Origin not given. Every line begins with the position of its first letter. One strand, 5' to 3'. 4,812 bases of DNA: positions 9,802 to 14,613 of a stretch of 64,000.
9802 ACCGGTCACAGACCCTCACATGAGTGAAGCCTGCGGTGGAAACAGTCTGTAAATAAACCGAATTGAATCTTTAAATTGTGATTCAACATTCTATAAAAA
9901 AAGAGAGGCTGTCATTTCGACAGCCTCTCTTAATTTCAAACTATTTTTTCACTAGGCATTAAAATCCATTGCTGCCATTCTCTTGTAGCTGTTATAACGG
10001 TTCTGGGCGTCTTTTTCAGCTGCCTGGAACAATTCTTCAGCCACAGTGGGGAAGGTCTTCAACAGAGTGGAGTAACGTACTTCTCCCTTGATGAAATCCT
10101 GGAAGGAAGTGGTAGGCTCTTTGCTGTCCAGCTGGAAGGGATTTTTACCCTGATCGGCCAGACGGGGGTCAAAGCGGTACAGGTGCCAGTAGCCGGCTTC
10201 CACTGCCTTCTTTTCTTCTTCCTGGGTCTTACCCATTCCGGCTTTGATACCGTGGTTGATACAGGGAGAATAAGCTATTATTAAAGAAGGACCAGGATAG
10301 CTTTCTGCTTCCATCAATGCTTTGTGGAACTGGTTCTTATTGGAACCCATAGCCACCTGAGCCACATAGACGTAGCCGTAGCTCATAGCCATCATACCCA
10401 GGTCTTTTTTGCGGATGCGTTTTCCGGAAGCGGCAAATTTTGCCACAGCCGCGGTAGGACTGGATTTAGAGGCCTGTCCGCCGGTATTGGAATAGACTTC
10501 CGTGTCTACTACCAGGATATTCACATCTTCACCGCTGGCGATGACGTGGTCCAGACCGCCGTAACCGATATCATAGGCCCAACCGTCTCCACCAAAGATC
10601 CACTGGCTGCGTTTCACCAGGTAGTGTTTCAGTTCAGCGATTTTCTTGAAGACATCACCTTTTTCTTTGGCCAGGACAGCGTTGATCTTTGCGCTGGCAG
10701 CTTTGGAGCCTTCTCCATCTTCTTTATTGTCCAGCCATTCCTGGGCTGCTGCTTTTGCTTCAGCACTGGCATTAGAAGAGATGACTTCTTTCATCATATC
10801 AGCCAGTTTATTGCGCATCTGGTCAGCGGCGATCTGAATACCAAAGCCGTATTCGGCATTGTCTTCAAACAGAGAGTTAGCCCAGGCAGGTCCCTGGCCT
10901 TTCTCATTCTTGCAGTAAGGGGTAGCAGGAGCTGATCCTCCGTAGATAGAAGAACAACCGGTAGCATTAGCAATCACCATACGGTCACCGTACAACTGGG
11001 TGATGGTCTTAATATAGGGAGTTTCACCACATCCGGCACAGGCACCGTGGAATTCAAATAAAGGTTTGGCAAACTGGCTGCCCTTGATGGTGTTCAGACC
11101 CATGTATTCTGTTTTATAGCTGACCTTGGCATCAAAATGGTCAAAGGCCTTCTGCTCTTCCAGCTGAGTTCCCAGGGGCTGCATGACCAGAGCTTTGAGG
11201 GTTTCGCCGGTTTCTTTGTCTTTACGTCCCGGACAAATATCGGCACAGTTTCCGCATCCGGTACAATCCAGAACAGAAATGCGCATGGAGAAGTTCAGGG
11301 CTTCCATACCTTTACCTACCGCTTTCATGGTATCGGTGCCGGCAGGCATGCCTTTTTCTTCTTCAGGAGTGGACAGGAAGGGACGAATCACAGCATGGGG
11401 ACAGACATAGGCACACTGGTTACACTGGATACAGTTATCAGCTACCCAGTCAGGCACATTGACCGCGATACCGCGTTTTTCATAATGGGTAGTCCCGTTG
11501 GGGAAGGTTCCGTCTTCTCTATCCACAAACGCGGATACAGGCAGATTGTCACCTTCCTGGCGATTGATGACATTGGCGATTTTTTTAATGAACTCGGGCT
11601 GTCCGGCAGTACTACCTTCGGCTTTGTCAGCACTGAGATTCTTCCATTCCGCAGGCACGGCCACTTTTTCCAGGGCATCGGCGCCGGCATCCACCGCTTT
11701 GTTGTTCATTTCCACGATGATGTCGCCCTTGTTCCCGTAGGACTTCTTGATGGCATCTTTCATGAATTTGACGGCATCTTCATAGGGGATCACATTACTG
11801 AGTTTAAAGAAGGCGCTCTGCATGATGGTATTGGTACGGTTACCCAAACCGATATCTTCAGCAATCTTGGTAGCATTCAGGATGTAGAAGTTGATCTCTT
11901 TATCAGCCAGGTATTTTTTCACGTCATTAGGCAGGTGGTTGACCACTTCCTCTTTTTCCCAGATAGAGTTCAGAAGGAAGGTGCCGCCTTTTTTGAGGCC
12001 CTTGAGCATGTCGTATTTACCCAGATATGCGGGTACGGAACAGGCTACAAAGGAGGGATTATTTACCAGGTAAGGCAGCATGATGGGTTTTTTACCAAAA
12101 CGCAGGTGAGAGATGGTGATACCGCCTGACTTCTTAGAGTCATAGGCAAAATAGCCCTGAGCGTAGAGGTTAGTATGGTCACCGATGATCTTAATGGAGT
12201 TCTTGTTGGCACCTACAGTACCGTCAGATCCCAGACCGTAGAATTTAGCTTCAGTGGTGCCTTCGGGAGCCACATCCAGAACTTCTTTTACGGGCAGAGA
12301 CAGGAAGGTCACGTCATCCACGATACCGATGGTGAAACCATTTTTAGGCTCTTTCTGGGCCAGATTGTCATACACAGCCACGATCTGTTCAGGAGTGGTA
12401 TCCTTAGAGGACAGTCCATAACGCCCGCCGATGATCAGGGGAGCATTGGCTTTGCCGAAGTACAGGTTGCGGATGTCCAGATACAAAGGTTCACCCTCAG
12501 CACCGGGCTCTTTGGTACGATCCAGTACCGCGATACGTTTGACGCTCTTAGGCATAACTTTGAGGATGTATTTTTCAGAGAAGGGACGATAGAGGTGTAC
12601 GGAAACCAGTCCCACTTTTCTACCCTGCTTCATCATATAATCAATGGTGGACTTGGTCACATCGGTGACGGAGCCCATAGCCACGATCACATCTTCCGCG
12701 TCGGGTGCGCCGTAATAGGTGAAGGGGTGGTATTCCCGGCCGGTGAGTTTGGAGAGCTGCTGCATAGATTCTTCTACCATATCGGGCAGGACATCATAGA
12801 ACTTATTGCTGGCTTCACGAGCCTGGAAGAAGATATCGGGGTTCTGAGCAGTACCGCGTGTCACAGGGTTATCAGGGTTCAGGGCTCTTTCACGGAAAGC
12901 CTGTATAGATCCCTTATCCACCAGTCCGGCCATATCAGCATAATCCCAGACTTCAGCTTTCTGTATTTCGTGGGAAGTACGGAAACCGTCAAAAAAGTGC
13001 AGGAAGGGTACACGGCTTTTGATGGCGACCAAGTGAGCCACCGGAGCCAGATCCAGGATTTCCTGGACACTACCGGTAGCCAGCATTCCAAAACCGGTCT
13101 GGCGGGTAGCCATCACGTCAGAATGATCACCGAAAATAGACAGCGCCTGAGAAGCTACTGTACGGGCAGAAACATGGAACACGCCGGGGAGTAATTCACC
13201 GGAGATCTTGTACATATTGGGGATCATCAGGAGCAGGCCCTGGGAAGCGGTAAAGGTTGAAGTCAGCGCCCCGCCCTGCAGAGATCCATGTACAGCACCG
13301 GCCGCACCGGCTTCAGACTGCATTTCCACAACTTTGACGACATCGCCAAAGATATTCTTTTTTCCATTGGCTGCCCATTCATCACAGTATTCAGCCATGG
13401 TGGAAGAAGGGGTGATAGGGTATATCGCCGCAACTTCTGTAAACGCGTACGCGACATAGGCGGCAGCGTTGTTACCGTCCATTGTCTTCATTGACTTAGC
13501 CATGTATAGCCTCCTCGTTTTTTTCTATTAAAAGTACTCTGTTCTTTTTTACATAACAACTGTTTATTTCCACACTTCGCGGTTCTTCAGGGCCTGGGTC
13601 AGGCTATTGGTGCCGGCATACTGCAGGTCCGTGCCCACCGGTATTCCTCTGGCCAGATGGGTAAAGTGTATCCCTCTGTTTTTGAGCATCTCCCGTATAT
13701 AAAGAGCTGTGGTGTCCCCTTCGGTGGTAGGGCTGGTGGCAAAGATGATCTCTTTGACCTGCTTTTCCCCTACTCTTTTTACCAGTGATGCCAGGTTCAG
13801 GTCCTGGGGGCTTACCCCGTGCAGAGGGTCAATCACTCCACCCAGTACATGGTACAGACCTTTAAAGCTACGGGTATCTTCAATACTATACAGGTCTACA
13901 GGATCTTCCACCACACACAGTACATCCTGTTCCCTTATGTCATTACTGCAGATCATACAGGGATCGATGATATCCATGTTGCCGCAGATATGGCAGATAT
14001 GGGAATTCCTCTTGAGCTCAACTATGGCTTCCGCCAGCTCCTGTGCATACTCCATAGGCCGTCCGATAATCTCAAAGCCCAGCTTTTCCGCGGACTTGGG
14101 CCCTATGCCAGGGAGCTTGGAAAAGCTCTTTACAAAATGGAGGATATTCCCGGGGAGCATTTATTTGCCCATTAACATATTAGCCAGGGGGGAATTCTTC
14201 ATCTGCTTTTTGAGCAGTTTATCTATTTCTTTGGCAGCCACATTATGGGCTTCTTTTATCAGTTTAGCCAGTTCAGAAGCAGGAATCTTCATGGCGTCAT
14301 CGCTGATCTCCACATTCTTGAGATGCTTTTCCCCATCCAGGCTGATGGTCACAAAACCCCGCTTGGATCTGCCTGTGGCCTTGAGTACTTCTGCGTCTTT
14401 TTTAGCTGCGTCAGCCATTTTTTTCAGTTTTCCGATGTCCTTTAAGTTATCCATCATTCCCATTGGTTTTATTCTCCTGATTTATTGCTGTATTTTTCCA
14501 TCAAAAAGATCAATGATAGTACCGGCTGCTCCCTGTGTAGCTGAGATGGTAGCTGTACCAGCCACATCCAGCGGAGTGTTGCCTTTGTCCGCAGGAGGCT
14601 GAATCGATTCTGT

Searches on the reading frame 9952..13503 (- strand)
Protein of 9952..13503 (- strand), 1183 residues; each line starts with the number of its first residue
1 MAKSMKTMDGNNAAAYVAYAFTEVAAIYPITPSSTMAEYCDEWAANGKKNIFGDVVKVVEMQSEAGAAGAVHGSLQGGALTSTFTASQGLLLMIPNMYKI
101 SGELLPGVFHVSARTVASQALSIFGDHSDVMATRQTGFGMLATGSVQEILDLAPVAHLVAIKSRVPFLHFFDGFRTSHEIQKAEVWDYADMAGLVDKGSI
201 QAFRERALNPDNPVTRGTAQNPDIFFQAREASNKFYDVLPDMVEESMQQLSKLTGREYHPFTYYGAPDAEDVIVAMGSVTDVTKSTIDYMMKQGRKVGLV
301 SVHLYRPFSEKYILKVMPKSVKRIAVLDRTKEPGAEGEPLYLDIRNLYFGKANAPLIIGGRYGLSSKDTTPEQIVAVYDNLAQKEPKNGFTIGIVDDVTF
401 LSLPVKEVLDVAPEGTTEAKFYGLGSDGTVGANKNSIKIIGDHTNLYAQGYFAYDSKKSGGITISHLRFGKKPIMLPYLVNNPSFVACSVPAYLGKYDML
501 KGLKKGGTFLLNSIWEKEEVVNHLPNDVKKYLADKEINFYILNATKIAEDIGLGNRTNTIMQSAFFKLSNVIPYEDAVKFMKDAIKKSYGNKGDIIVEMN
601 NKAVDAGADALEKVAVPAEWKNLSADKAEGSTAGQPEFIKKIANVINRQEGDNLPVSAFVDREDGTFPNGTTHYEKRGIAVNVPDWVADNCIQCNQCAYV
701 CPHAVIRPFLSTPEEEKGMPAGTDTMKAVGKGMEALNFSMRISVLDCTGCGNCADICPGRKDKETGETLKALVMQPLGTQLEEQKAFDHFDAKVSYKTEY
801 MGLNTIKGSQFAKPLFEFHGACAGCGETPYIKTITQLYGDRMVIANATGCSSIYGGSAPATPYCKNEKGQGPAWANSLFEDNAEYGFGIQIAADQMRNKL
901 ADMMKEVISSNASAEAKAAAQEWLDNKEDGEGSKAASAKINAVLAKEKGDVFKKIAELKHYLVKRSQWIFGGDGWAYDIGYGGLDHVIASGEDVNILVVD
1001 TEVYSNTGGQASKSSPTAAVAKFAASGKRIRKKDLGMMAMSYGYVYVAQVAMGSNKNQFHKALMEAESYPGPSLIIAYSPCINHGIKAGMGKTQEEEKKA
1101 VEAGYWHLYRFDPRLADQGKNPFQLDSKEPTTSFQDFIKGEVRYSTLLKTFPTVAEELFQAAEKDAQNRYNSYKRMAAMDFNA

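Call 53: search_protein_families(library=pfam, proteins=[window:9952-13503:-], max_evalue=0.00001)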
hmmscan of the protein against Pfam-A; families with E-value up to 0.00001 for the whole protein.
window:9952-13503:- (1183 aa): 14 families
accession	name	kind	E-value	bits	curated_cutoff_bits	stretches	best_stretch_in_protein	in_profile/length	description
PF01855.24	POR_N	-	2.5e-78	263.4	27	1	17-247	2-230/231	Pyruvate flavodoxin/ferredoxin oxidoreductase, thiamine diP-bdg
PF01558.24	POR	-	2.3e-31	109.7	27.4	1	425-608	1-172/173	Pyruvate ferredoxin/flavodoxin oxidoreductase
PF10371.14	EKR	-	7.7e-22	77.3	27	1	632-680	9-55/55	Domain of unknown function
PF17147.9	PFOR_II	-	1.6e-15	57.7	27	1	269-373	1-101/102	Pyruvate:ferredoxin oxidoreductase core domain II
PF12838.12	Fer4_7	-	4.9e-09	36.9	27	1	690-758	1-49/52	4Fe-4S dicluster domain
PF02775.26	TPP_enzyme_C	-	1.4e-08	35.1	21.9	1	965-1076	47-150/151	Thiamine pyrophosphate enzyme, C-terminal TPP binding domain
PF13183.11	Fer4_8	-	2.6e-08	34.7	27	1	688-758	2-65/68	4Fe-4S dicluster domain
PF13237.11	Fer4_10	-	1.4e-07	31.7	25.5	1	688-758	6-53/53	4Fe-4S dicluster domain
PF13187.11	Fer4_9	-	5.6e-07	29.9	27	1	690-759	1-49/52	4Fe-4S dicluster domain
PF13534.11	Fer4_17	-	3e-06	28.1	22.2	0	687-704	42-59/61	4Fe-4S dicluster domain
PF13484.11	Fer4_16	-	6.3e-06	27.3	30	0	690-758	1-64/66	4Fe-4S double cluster binding domain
PF00037.32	Fer4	-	6.7e-06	26.1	21.1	0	686-707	3-24/24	4Fe-4S binding domain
PF12837.12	Fer4_6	-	8.5e-06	25.9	25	0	683-706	1-24/24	4Fe-4S binding domain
PF14697.11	Fer4_21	-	1e-05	26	35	0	688-703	38-53/59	4Fe-4S dicluster domain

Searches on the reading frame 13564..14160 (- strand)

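Call 53: search_protein_families(library=pfam, proteins=[window:13564-14160:-], max_evalue=0.00001)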
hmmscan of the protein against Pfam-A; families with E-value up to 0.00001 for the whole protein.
window:13564-14160:- (198 aa): 3 families
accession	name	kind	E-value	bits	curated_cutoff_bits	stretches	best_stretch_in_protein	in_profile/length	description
PF13662.12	Toprim_4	-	1.7e-24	86.3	25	1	80-170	2-85/85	Toprim domain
PF01751.28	Toprim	-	5.8e-12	46.1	23.1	1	80-166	1-93/96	Toprim domain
PF21176.3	RecR_HhH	-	3.1e-11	43.4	27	1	10-48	5-43/45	RecR, helix-hairpin-helix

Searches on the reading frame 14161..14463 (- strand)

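Call 53: search_protein_families(library=pfam, proteins=[window:14161-14463:-], max_evalue=0.00001)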
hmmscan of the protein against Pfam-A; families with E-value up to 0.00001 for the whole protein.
window:14161-14463:- (100 aa): 1 family
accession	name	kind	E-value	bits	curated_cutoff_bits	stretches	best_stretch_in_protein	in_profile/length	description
PF02575.21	YbaB_DNA_bd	-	3.3e-12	46.8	25.5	1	8-90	2-85/91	YbaB/EbfC DNA-binding family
